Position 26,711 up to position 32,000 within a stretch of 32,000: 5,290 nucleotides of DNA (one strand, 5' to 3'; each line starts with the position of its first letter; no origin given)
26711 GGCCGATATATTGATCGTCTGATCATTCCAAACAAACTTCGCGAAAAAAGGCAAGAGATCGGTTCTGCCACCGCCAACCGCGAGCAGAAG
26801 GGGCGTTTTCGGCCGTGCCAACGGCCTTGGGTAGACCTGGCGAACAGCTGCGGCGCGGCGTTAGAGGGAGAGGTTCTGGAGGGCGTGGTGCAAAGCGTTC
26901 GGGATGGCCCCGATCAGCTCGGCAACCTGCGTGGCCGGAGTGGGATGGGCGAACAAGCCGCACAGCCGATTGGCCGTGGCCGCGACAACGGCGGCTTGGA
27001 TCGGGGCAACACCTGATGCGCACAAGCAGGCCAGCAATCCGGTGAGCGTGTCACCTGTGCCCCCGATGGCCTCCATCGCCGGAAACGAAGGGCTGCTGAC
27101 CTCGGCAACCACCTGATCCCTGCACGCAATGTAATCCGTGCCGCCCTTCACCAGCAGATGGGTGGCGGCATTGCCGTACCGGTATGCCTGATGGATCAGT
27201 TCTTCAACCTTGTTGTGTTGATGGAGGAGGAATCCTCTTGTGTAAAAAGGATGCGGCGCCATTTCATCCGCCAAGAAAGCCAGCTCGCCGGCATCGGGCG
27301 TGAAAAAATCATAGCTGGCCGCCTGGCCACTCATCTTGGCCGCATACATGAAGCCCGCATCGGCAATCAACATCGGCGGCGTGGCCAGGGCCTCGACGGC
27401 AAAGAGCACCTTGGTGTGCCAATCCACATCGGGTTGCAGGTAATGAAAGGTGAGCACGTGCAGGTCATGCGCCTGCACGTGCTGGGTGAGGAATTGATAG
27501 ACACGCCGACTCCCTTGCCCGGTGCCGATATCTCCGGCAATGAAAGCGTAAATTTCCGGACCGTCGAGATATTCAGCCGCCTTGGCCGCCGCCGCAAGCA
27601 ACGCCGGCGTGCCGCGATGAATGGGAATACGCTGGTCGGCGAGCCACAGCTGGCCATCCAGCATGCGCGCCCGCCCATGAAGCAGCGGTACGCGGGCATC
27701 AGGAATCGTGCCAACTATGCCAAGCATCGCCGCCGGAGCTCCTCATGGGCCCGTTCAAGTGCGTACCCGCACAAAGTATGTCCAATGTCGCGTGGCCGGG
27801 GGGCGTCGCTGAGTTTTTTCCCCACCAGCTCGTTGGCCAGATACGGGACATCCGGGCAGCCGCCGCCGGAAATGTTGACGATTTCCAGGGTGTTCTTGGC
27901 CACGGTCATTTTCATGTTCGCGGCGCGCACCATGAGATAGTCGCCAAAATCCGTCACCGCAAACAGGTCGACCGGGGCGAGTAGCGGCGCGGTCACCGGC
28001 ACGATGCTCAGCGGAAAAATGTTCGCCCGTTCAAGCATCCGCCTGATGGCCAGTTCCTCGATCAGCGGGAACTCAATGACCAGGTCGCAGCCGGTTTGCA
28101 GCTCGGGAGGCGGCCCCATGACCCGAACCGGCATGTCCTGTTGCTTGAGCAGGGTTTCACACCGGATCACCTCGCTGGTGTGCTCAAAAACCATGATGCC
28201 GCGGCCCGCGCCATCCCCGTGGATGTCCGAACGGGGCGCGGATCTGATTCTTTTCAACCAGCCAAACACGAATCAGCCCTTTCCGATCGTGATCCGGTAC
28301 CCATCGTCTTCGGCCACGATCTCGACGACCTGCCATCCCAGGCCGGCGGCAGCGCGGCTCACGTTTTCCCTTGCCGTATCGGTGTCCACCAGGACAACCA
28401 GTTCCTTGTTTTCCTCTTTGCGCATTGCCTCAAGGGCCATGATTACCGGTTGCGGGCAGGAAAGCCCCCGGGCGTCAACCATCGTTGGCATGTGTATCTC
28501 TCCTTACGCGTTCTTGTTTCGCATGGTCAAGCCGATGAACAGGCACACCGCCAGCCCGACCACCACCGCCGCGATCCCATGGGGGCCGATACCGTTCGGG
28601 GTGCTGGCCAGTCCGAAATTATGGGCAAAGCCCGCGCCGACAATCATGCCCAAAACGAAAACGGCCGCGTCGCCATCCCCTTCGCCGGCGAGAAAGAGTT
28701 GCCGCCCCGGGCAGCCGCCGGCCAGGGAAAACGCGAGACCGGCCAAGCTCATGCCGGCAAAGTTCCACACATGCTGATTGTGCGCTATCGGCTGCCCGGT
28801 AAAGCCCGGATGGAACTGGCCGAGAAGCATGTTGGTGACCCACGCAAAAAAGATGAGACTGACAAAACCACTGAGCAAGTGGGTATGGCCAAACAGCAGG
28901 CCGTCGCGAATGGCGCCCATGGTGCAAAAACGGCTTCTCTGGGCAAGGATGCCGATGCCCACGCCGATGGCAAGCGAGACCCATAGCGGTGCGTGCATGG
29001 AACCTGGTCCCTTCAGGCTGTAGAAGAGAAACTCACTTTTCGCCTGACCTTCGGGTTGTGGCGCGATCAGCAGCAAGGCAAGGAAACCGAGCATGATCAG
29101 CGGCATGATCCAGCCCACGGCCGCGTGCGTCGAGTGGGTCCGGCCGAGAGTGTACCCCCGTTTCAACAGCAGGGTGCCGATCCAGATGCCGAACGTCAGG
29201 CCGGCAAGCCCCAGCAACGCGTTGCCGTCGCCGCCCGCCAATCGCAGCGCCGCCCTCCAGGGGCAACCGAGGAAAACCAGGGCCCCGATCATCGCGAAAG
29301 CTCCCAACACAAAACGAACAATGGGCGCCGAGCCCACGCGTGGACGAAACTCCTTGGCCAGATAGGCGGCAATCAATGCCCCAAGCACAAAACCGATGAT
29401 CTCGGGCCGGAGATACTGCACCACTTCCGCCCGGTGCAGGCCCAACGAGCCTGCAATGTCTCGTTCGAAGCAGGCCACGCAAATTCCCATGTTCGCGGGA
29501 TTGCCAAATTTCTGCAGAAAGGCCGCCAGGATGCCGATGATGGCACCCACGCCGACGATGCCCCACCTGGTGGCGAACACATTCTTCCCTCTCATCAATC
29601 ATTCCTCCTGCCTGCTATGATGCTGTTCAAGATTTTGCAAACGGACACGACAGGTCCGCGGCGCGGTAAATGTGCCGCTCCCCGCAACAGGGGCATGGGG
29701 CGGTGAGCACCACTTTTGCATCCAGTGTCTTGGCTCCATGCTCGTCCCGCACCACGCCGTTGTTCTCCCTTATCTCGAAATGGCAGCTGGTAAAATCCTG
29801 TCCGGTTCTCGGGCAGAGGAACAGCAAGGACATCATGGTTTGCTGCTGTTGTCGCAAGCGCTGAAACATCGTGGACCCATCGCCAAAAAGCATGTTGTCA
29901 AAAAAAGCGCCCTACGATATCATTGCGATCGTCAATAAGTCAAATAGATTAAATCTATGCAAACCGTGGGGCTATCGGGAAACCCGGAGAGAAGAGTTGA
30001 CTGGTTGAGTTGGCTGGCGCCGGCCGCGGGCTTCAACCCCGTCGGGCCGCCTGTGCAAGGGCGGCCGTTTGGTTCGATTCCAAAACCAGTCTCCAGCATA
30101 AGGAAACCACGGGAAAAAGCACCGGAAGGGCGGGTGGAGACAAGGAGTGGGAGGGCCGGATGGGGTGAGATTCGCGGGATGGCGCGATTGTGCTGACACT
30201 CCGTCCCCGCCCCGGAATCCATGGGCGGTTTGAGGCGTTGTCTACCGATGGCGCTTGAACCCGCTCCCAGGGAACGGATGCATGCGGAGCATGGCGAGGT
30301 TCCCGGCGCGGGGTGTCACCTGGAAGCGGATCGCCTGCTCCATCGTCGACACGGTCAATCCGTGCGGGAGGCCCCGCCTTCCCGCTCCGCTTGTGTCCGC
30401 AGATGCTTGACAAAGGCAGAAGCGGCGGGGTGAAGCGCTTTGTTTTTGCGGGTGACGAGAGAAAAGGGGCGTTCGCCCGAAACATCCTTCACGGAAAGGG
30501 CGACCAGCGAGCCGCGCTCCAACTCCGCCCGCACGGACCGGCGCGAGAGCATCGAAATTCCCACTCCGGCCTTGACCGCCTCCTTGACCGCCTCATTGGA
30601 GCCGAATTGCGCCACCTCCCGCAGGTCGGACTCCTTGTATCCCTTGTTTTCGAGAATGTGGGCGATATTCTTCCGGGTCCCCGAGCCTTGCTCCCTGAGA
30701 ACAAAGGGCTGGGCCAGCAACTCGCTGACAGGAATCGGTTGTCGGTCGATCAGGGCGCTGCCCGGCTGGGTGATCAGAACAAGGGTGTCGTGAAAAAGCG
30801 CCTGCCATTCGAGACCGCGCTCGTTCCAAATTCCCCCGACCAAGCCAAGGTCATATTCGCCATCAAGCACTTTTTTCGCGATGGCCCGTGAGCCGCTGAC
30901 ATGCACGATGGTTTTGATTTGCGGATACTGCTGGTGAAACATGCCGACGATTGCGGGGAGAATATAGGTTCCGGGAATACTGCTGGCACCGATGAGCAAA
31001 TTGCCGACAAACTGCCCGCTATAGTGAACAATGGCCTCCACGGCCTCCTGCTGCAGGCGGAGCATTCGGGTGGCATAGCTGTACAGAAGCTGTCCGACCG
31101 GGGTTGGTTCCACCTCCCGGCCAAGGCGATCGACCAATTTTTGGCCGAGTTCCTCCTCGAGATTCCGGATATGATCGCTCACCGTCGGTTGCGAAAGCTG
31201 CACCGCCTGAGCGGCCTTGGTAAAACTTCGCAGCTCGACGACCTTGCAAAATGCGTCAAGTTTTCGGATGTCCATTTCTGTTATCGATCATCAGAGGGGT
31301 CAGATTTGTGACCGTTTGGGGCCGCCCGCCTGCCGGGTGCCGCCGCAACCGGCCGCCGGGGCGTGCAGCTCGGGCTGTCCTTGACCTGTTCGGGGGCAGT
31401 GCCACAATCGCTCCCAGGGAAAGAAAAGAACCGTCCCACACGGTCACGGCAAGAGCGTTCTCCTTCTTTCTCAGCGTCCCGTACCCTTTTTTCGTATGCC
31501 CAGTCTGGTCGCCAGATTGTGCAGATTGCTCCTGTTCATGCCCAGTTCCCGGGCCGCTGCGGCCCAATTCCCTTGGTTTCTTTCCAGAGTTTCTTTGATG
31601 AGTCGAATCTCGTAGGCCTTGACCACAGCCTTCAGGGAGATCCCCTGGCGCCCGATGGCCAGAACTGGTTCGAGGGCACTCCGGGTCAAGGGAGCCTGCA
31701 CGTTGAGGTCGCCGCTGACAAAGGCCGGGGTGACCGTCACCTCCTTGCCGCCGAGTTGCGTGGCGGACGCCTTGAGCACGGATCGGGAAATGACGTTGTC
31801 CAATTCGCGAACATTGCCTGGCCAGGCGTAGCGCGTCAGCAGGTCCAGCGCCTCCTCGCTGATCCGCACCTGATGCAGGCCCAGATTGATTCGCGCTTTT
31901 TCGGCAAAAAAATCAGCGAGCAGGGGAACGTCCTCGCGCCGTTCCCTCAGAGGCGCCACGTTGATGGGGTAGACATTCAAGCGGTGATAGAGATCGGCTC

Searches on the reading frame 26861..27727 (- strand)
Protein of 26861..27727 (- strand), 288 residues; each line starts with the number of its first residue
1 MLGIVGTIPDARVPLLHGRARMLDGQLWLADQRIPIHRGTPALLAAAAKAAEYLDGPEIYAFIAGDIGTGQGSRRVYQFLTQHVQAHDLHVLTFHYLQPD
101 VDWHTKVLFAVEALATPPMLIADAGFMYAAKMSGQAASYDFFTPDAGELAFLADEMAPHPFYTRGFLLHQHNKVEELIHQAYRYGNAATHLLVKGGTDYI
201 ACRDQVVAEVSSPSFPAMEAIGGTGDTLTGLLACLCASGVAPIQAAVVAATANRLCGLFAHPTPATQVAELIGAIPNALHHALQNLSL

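Call 14: search_protein_families(library=pfam, proteins=[window:26861-27727:-], max_evalue=0.001)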
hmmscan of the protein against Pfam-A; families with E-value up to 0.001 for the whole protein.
window:26861-27727:- (288 aa): 1 family
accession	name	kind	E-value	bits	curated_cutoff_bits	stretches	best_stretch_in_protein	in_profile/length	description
PF01256.23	Carb_kinase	-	2e-11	44.3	27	1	105-262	82-225/242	NAD(P)H-hydrate dehydratase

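Call 15: search_protein_families(library=ncbifam, proteins=[window:26861-27727:-], max_evalue=0.001)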
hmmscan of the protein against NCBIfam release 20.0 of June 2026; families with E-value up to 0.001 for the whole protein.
window:26861-27727:- (288 aa): 3 families
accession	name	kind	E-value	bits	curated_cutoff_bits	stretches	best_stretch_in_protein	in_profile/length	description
TIGR00196.1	yjeF_cterm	hypoth_equivalog_domain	1.7e-10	40.7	129.85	1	119-263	127-256/277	NAD(P)H-hydrate dehydratase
NF006830.1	PRK09355.1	equivalog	1.4e-05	24.7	180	1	147-271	122-239/263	hydroxyethylthiazole kinase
NF007856.0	PRK10565.1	equivalog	0.00066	18.4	703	0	102-252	334-468/510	bifunctional ADP-dependent NAD(P)H-hydrate dehydratase/NAD(P)H-hydrate epimerase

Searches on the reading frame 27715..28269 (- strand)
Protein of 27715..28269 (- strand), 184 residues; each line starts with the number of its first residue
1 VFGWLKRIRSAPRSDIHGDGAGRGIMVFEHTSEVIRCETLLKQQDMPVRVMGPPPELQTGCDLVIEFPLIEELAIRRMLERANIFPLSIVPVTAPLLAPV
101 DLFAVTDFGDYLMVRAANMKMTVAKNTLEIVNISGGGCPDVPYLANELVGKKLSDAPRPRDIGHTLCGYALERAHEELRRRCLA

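Call 14: search_protein_families(library=pfam, proteins=[window:27715-28269:-], max_evalue=0.001)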
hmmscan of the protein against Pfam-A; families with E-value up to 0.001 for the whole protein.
window:27715-28269:- (184 aa): 1 family
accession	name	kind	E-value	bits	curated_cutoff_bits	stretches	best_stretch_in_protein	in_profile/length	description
PF11823.13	Se_S_carrier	-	2.5e-20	72.1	25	1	24-90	2-68/69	Putative Se/S carrier protein-like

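Call 15: search_protein_families(library=ncbifam, proteins=[window:27715-28269:-], max_evalue=0.001)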
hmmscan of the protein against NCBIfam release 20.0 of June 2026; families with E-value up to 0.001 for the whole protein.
window:27715-28269:- (184 aa): 0 families

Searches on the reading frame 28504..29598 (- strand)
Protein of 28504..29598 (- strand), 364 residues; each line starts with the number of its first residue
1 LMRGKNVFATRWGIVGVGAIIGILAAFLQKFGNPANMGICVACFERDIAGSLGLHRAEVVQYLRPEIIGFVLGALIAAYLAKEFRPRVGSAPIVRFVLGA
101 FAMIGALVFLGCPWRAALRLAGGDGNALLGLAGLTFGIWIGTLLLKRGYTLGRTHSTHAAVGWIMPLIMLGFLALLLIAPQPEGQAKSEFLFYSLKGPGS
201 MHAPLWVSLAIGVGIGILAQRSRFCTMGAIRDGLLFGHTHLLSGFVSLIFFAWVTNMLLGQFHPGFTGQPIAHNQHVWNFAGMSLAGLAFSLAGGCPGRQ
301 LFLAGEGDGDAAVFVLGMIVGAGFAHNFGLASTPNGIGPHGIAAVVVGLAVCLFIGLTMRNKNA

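Call 14: search_protein_families(library=pfam, proteins=[window:28504-29598:-], max_evalue=0.001)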
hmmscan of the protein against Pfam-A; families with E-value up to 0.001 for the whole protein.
window:28504-29598:- (364 aa): 1 family
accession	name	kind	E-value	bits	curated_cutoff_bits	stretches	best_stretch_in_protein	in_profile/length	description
PF04143.19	Sulf_transp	-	1.2e-14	55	27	2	221-337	1-115/310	Sulphur transport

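Call 15: search_protein_families(library=ncbifam, proteins=[window:28504-29598:-], max_evalue=0.001)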
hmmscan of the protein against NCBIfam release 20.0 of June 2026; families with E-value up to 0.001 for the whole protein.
window:28504-29598:- (364 aa): 3 families
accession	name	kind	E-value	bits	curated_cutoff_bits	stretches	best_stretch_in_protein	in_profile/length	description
TIGR04112.1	seleno_YedE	equivalog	9.6e-145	482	200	1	14-356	2-336/337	YedE family putative selenium transporter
NF052577.1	ThSTportTsuASprch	equivalog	2.9e-09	36.7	400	2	206-313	3-108/330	thiosulfate transporter TsuA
NF033796.1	selen_YedE_FdhT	exception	0.00046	19.5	350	1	202-323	213-330/387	selenium metabolism membrane protein YedE/FdhT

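Call 17: find_encoding_contigs(protein=window:28504-29598:-, flank=10000, max_places=10)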
Protein window:28504-29598:- (364 aa): no gene with exactly this product is on record in the collection.

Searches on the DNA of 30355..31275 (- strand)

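Call 38: search_rna_families(sources=[L013, L010, L011, L014], threshold=evalue, max_evalue=1)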
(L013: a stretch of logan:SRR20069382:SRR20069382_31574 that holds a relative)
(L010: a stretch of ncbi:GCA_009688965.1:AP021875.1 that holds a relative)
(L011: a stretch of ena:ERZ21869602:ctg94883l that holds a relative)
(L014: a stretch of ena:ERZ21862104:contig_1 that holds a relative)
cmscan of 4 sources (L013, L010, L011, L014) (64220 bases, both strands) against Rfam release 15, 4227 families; matches with E-value up to 1: 3.
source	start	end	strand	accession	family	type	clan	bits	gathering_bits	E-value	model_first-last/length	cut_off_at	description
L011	13900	14088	+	RF00174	Cobalamin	Cis-reg; riboswitch;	CL00101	114.8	31.5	4.8e-28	1-189/189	no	Cobalamin riboswitch aptamer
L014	9853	10041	+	RF00174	Cobalamin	Cis-reg; riboswitch;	CL00101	114.7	31.5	5.1e-28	1-189/189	no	Cobalamin riboswitch aptamer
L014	12407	12475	+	RF03189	mir-1175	Gene; miRNA;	-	22.8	51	0.97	1-72/72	no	mir-1175 microRNA precursor family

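Call 59: search_rna_families(sources=[L034, L126, L061, L024, L053, L105, L120, L012, L019, L031, L047, L049, L076, L110, L114, L068, L016, L020], threshold=gathering)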
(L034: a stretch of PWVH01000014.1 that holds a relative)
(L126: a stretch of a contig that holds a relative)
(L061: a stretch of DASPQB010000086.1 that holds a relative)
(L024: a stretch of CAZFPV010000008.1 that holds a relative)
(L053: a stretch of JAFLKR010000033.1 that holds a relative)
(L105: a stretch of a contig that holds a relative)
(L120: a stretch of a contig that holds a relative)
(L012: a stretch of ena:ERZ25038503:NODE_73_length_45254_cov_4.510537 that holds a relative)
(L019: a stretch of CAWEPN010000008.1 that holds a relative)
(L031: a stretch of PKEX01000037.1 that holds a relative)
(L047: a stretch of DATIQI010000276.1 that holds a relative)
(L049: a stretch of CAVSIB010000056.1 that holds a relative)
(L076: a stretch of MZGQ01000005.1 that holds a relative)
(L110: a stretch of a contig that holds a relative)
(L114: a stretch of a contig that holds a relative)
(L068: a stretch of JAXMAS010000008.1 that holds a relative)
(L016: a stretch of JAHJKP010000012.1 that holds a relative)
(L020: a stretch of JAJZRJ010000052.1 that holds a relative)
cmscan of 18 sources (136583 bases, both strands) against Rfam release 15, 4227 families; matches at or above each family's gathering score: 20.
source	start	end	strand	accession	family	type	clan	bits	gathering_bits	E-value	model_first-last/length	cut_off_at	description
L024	1120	1192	+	RF00005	tRNA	Gene; tRNA;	CL00001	64.4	29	2.4e-11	1-71/71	no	tRNA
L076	2142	2234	+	RF01852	tRNA-Sec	Gene; tRNA;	CL00001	63.8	47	2.6e-10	1-91/91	no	Selenocysteine transfer RNA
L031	4677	4769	-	RF01852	tRNA-Sec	Gene; tRNA;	CL00001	63.5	47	3e-10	1-91/91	no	Selenocysteine transfer RNA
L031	3346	3418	+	RF00005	tRNA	Gene; tRNA;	CL00001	62.7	29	7e-11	1-71/71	no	tRNA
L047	703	797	-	RF01852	tRNA-Sec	Gene; tRNA;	CL00001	62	47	7.5e-10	1-91/91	no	Selenocysteine transfer RNA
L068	6115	6209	-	RF01852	tRNA-Sec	Gene; tRNA;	CL00001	61.5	47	9.9e-10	1-91/91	no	Selenocysteine transfer RNA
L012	5407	5499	-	RF01852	tRNA-Sec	Gene; tRNA;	CL00001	60.4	47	1.9e-09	1-91/91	no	Selenocysteine transfer RNA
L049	1508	1602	+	RF01852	tRNA-Sec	Gene; tRNA;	CL00001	59.4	47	3.4e-09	1-91/91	no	Selenocysteine transfer RNA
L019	180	252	+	RF00005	tRNA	Gene; tRNA;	CL00001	58.7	29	8.6e-10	1-71/71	no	tRNA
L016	3365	3463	+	RF01852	tRNA-Sec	Gene; tRNA;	CL00001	58.7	47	5.2e-09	1-91/91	no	Selenocysteine transfer RNA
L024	6779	6871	-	RF01852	tRNA-Sec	Gene; tRNA;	CL00001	58.3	47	6.8e-09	1-91/91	no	Selenocysteine transfer RNA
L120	6196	6290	+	RF01852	tRNA-Sec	Gene; tRNA;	CL00001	58.1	47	7.6e-09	1-91/91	no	Selenocysteine transfer RNA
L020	4052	4151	-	RF01852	tRNA-Sec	Gene; tRNA;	CL00001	57.1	47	1.4e-08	1-91/91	no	Selenocysteine transfer RNA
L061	4280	4370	+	RF01852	tRNA-Sec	Gene; tRNA;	CL00001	55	47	4.9e-08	1-91/91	no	Selenocysteine transfer RNA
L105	2933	3025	+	RF01852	tRNA-Sec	Gene; tRNA;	CL00001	54.7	47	5.7e-08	1-91/91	no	Selenocysteine transfer RNA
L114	3951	4041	-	RF01852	tRNA-Sec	Gene; tRNA;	CL00001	54.2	47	7.5e-08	1-91/91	no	Selenocysteine transfer RNA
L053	3337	3429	+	RF01852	tRNA-Sec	Gene; tRNA;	CL00001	50.2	47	8.2e-07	1-91/91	no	Selenocysteine transfer RNA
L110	2686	2778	+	RF01852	tRNA-Sec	Gene; tRNA;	CL00001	50.2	47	8.3e-07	1-91/91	no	Selenocysteine transfer RNA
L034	5735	5828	+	RF01852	tRNA-Sec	Gene; tRNA;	CL00001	49.3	47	1.5e-06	1-91/91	no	Selenocysteine transfer RNA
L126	4127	4219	+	RF01852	tRNA-Sec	Gene; tRNA;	CL00001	47.7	47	3.7e-06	1-91/91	no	Selenocysteine transfer RNA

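Call 82: search_rna_families(sources=[L140, L225, L190, L193, L183, L171, L207, L165, L147, L007], threshold=gathering)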
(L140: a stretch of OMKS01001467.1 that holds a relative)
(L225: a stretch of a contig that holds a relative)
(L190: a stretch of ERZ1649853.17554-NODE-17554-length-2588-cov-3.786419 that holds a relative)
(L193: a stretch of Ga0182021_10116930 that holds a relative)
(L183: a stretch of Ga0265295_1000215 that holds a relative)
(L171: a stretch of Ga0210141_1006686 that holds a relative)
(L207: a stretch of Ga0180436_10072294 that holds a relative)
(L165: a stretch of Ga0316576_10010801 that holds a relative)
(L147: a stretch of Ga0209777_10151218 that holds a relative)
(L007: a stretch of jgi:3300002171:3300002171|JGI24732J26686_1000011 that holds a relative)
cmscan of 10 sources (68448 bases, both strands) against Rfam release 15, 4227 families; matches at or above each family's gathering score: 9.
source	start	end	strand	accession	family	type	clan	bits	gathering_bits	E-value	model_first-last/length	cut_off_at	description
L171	370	462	+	RF01852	tRNA-Sec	Gene; tRNA;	CL00001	76.8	47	5.3e-14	1-91/91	no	Selenocysteine transfer RNA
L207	979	1071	-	RF01852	tRNA-Sec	Gene; tRNA;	CL00001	76.7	47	5.6e-14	1-91/91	no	Selenocysteine transfer RNA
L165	5326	5421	+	RF01852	tRNA-Sec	Gene; tRNA;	CL00001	71.1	47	1.6e-12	1-91/91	no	Selenocysteine transfer RNA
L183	262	355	-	RF01852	tRNA-Sec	Gene; tRNA;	CL00001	59.9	47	1.3e-09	1-91/91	no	Selenocysteine transfer RNA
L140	10752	10844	+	RF01852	tRNA-Sec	Gene; tRNA;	CL00001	57.7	47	4.9e-09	1-91/91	no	Selenocysteine transfer RNA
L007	9514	9608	-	RF01852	tRNA-Sec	Gene; tRNA;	CL00001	55.8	47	1.5e-08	1-91/91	no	Selenocysteine transfer RNA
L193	1913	2005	+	RF01852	tRNA-Sec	Gene; tRNA;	CL00001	55.6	47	1.7e-08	1-91/91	no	Selenocysteine transfer RNA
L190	239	332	+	RF01852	tRNA-Sec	Gene; tRNA;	CL00001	54.8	47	2.7e-08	1-91/91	no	Selenocysteine transfer RNA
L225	4509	4599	+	RF01852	tRNA-Sec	Gene; tRNA;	CL00001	52.5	47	1.1e-07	1-91/91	no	Selenocysteine transfer RNA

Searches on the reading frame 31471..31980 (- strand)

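Call 14: search_protein_families(library=pfam, proteins=[window:31471-31980:-], max_evalue=0.001)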
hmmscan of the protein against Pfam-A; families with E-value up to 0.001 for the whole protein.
window:31471-31980:- (169 aa): 2 families
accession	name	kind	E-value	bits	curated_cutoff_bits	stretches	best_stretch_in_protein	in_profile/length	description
PF25601.1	AAA_lid_14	-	1.3e-20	73.4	27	1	12-76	1-65/87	AAA+ ATPase lid domain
PF02954.25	HTH_8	-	1.8e-08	34.4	22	1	124-154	6-36/42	Bacterial regulatory protein, Fis family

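Call 15: search_protein_families(library=ncbifam, proteins=[window:31471-31980:-], max_evalue=0.001)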
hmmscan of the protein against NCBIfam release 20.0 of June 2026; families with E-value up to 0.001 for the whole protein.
window:31471-31980:- (169 aa): 24 families
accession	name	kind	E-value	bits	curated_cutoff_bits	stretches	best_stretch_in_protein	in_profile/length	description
NF003451.0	PRK05022.1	equivalog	6.8e-45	153.7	476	1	2-163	354-511/512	nitric oxide reductase transcriptional regulator NorR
NF008469.0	PRK11361.1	equivalog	2.5e-24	85.8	714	1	1-154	306-448/461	acetoacetate metabolism transcriptional regulator AtoC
NF051870.1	NAssimRespRegNtrX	equivalog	9.2e-24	84.1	600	1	1-162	298-452/452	nitrogen assimilation response regulator NtrX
TIGR01818.1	ntrC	equivalog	1.2e-22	80.4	558.6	1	1-154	297-457/463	nitrogen regulation protein NR(I)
TIGR02974.1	phageshock_pspF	equivalog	1.6e-22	80.1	443.55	1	6-156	167-332/336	phage shock protein operon transcriptional activator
TIGR02915.1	PEP_resp_reg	equivalog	7.2e-22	77.8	502.6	1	5-162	306-444/445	PEP-CTERM-box response regulator transcription factor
NF050807.1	TransRegFlbDCaul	equivalog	1.4e-21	76.9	750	1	1-155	281-433/454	sigma-54-dependent transcriptional regulator FlbD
NF041552.1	TF_PrdR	equivalog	1.4e-21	76.5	795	1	1-154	430-570/577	sigma-54 dependent transcriptional regulator PrdR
NF041906.1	V4R_TF_MobR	exception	3.3e-21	75.4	999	1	1-154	395-538/544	phenol degradation transcriptional regulator MobR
NF011958.0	PRK15429.1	equivalog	8.2e-20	71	830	1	1-165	542-689/692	formate hydrogenlyase transcriptional activator FlhA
TIGR01817.1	nifA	equivalog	1e-18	67.5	528.85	1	1-83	359-440/534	nif-specific transcriptional activator NifA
NF008622.0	PRK11608.1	equivalog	1.7e-17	63.4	529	1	6-162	174-325/329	phage shock protein operon transcriptional activator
NF007689.0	PRK10365.1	equivalog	3.2e-17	62.5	760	1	1-153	302-435/441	sigma-54-dependent response regulator transcription factor ZraR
TIGR02329.1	propionate_PrpR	equivalog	5.4e-17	61.6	499.2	1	2-153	377-520/526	propionate catabolism operon regulatory protein PrpR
NF008176.1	PRK10923.1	equivalog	2e-15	56.3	620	1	1-162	301-468/469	nitrogen regulation protein NR(I)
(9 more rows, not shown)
